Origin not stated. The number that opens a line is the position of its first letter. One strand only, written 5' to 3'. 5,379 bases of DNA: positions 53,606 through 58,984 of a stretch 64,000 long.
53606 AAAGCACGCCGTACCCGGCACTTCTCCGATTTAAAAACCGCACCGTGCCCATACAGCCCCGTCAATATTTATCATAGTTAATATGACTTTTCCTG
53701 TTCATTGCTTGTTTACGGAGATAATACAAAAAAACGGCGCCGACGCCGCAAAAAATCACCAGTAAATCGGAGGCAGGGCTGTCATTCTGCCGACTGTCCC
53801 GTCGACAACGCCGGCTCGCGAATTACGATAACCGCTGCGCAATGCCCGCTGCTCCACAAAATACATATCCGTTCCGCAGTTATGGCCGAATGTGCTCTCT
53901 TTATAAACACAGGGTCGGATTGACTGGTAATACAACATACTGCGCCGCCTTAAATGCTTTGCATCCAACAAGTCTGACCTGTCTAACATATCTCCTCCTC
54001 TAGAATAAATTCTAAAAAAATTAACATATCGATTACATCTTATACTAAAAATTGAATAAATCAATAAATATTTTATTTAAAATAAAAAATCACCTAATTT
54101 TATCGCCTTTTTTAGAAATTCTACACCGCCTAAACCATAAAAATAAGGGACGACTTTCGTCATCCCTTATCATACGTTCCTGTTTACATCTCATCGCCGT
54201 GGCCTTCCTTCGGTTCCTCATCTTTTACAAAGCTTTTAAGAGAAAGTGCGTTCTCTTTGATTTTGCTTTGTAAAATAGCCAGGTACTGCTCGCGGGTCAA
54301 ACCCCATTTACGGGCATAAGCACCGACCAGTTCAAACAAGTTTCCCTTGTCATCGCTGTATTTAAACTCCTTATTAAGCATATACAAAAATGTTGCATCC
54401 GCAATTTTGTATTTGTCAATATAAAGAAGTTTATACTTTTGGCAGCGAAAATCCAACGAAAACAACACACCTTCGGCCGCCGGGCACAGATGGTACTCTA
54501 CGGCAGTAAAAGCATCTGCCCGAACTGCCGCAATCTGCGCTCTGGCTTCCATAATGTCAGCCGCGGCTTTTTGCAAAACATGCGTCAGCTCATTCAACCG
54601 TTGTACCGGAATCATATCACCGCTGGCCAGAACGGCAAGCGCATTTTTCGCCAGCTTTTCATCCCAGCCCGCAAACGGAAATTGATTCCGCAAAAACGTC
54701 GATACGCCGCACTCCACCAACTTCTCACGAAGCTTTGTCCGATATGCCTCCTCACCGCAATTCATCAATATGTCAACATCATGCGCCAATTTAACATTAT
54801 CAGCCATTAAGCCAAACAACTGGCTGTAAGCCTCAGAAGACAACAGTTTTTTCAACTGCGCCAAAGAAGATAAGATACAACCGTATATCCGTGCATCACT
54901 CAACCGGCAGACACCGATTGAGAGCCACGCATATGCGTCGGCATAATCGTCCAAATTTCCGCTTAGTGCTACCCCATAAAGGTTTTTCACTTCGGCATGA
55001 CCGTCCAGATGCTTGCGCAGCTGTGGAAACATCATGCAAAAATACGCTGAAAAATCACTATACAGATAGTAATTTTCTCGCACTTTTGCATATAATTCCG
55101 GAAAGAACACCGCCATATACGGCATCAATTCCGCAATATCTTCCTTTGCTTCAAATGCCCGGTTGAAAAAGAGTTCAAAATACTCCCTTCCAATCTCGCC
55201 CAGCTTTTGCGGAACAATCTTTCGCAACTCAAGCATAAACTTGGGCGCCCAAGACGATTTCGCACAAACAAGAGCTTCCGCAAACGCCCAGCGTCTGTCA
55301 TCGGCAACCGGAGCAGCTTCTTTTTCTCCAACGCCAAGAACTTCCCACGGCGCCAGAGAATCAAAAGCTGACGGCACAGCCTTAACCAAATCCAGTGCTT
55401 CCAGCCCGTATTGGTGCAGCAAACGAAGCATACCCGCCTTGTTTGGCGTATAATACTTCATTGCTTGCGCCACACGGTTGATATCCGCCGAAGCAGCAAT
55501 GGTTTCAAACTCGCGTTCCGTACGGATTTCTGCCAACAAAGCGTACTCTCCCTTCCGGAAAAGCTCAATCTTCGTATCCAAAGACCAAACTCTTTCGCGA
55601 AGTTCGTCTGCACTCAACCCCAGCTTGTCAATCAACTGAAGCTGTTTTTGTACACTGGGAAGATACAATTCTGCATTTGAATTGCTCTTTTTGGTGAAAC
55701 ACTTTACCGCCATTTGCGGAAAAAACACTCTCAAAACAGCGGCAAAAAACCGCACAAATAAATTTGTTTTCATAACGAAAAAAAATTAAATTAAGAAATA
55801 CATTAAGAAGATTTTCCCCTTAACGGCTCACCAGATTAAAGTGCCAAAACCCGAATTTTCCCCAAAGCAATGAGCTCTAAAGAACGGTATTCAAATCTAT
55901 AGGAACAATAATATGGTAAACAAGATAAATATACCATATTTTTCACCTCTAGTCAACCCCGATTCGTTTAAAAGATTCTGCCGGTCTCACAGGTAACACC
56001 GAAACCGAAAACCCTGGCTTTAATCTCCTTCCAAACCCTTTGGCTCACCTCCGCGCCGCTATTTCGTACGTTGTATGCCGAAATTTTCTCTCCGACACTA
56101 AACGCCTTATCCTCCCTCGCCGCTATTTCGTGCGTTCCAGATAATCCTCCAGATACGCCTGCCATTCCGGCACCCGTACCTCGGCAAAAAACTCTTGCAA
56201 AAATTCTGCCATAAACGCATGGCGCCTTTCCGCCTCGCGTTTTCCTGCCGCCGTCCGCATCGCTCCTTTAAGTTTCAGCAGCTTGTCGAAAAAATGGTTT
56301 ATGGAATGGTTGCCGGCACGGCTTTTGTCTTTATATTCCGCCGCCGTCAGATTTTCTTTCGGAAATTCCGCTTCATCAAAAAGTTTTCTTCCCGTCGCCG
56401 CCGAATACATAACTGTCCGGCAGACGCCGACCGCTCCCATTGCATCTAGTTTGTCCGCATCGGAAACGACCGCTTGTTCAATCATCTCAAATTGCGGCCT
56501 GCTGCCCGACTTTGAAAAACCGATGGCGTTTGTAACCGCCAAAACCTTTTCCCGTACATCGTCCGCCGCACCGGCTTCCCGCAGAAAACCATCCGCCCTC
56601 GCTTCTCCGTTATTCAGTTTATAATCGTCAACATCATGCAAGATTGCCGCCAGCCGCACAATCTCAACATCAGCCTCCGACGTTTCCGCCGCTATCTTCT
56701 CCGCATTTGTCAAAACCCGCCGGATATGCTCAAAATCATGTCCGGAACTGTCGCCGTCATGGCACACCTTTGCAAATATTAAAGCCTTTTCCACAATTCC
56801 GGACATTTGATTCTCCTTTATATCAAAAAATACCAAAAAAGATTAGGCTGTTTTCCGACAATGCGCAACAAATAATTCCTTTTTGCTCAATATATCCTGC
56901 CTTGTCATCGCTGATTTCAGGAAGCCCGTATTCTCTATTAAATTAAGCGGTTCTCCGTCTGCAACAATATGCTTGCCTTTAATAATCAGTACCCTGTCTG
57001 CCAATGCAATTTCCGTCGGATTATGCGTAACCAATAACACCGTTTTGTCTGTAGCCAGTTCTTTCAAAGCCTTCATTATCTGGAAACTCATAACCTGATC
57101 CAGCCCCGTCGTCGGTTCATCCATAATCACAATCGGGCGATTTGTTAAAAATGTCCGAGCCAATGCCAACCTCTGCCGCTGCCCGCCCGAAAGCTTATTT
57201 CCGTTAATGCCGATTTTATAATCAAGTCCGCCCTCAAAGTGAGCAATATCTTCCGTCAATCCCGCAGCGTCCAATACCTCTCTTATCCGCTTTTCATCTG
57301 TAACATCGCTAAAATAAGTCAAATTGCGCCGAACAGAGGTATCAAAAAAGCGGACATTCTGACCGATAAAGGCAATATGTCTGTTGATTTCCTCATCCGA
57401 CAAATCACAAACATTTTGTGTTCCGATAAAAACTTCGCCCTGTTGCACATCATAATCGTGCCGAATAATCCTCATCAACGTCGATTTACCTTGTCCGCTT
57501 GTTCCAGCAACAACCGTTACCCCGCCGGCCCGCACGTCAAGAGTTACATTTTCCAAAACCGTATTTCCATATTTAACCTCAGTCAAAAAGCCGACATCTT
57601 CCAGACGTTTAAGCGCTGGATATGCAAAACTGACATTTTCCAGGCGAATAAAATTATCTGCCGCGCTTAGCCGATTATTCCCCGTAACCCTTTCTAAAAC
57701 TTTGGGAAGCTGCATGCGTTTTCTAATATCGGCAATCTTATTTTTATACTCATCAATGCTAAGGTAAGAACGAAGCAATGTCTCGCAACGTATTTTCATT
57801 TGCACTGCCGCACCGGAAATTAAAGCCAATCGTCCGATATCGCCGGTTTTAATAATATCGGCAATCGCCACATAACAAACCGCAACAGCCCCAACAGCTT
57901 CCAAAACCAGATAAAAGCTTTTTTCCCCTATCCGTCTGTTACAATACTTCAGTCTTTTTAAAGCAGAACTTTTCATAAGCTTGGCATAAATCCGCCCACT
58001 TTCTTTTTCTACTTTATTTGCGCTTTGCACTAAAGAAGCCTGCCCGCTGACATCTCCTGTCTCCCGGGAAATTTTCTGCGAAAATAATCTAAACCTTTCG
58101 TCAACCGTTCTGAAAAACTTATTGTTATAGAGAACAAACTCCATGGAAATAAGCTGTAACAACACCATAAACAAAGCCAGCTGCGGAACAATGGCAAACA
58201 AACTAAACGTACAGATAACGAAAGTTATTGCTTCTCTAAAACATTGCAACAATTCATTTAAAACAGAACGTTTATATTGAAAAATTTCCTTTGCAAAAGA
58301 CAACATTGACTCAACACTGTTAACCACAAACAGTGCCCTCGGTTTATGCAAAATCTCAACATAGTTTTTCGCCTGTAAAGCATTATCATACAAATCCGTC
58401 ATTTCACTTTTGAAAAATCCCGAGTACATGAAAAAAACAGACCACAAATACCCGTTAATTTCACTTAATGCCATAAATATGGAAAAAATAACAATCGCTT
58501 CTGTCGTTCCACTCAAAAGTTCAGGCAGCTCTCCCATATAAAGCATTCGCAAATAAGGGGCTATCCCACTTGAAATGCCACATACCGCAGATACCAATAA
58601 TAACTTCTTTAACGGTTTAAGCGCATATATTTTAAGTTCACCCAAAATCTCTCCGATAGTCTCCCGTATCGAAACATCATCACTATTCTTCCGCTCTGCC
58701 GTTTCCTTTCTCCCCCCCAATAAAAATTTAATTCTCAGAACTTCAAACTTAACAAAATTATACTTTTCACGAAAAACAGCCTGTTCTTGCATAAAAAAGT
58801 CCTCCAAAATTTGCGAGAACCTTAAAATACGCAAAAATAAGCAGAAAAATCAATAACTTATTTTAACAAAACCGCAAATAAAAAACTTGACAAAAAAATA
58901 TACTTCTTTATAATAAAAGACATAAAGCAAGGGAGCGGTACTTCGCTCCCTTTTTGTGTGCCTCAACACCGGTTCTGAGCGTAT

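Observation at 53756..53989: Unannotated small ORF with consensus Shine-Dalgarno upstream of ABC exporter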

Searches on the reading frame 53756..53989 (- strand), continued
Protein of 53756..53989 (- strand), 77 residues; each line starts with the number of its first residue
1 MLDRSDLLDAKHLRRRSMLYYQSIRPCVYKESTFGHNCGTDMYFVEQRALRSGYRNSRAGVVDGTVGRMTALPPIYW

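Call 95: search_protein_families(library=pfam, proteins=[L024:2023-3420:+], max_evalue=10)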
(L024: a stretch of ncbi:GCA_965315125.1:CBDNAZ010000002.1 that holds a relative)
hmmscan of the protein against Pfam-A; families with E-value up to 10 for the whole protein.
L024:2023-3420:+ (465 aa): 0 families

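Call 102: search_protein_families(library=pfam, proteins=[L025:2-925:-, L025:1537-1665:+], max_evalue=0.01)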
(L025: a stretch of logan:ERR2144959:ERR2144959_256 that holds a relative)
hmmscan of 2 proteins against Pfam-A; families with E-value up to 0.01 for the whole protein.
L025:2-925:- (308 aa): 0 families

L025:1537-1665:+ (42 aa): 0 families

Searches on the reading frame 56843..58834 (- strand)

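Call 6: search_protein_families(library=pfam, proteins=[window:56843-58834:-], max_evalue=0.1)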
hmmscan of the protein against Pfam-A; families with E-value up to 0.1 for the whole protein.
window:56843-58834:- (663 aa): 8 families
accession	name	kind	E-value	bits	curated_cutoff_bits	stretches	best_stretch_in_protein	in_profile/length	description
PF00005.33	ABC_tran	-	4e-28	99.1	25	1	427-576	1-137/137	ABC transporter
PF13304.12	AAA_21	-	1.3e-07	32.4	27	1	504-609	166-303/304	AAA domain, putative AbiEii toxin, Type IV TA system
PF02463.25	SMC_N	-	3.3e-07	30.4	40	1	540-618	129-211/220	RecF/RecN/SMC N terminal domain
PF03193.22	RsgA_GTPase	-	0.0055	17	30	1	434-468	104-137/174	RsgA GTPase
PF13555.12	AAA_29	-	0.01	16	27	1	429-454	14-39/61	P-loop containing region of AAA domain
PF25199.1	nSTAND_NTPase5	-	0.036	14.3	34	0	427-468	29-73/145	Novel STAND NTPase 5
PF13191.12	AAA_16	-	0.04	14.8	32.6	0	434-563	19-124/167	AAA ATPase domain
PF13401.12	AAA_22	-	0.051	14.3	27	0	437-474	5-33/130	AAA domain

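Call 24: search_protein_families(library=ncbifam, proteins=[window:56843-58834:-], max_evalue=0.01)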
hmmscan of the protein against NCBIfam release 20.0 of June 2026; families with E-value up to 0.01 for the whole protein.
window:56843-58834:- (663 aa): 189 families (the best 25 are shown)
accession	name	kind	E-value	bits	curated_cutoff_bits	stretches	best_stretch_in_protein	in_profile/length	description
TIGR03375.1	type_I_sec_LssB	subfamily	2.1e-55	188.3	693.1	1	237-633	308-689/696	type I secretion system permease/ATPase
TIGR02203.1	MsbA_lipidA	equivalog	2.2e-54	184.9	602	1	154-638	91-561/572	lipid A export permease/ATP-binding protein MsbA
NF008364.0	PRK11160.1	equivalog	1.4e-51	175.8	630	1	389-639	332-568/575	heme ABC transporter ATP-binding protein/permease CydC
TIGR02857.1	CydD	equivalog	4e-51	174.5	435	1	423-616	333-527/529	thiol reductant ABC exporter subunit CydD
TIGR02868.1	CydC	equivalog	2.5e-48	165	329.05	1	422-606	346-530/530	thiol reductant ABC exporter subunit CydC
TIGR02204.1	MsbA_rel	hypoth_equivalog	7.1e-48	163.6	780.4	1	193-639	134-568/576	ABC transporter, permease/ATP-binding protein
NF008381.0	PRK11176.1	equivalog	1.6e-45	155.5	867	1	160-640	107-573/582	lipid A ABC transporter ATP-binding protein/permease MsbA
NF045513.1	HepA_fam_ABC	equivalog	8.1e-45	153.3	725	1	172-639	150-602/610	heterocyst formation ABC transporter subunit HepA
TIGR01842.1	type_I_sec_PrtD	subfamily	5.5e-44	150.6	510.15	1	386-628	307-536/544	type I secretion system permease/ATPase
NF008379.0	PRK11174.1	equivalog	1.8e-41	142.5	684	1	421-644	360-582/588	heme ABC transporter permease/ATP-binding protein CydD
TIGR01846.1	type_I_sec_HlyB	subfamily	2.3e-41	141.9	725.55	1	143-645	204-691/694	type I secretion system permease/ATPase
NF010178.0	PRK13657.1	equivalog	3.5e-41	141.3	733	1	182-651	117-575/588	glucan ABC transporter ATP-binding protein/ permease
TIGR00958.1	3a01208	subfamily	1.6e-40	139.1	874.6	1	135-640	219-708/711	antigen peptide transporter 2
TIGR03796.1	NHLM_micro_ABC1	equivalog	1.1e-39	136.3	853.3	1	210-638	279-704/710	NHLP family bacteriocin export ABC transporter peptidase/permease/ATPase subunit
TIGR01193.1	bacteriocin_ABC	subfamily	1.4e-39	136.2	523.85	1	419-643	482-706/708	peptide cleavage/export ABC transporter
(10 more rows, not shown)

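Call 52: search_protein_families(library=padloc, proteins=[window:56843-58834:-], max_evalue=0.001)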
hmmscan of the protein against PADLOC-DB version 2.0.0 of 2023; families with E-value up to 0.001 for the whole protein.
window:56843-58834:- (663 aa): 12 families
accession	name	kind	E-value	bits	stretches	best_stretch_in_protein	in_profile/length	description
PDLC04135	mad3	-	1.2e-31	108.6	2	534-620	244-339/374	mads_3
PDLC04678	PDC-M49A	-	9e-09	32.1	1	544-618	545-623/681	-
PDLC04164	AriA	-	2.2e-08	32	1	544-607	168-234/253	-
PDLC04140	mad8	-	6.6e-08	30.4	1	423-610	13-238/314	mads_8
PDLC02980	AriA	-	2.7e-07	28.8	1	486-609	175-303/304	-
PDLC04679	PDC-M49A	-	6.4e-07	26.4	1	518-617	382-482/541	-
PDLC02915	ATPase-Toprim_I-B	-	5.4e-05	20.2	0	565-607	255-297/623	-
PDLC04893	PDC-S06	-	6.6e-05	19.5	0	414-459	75-120/862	-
PDLC02914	ATPase-Toprim_I-B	-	0.00014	19.2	0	548-611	185-250/443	-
PDLC00290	PtuA1|PtuA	-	0.00022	18.7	0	428-468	15-54/414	AAA ATPase domain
PDLC00274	PtuA1|PtuA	-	0.00039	17.8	0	547-607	284-347/438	AAA ATPase domain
PDLC00293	PtuA1|PtuA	-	0.00096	16.2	0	546-611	314-388/527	AAA ATPase domain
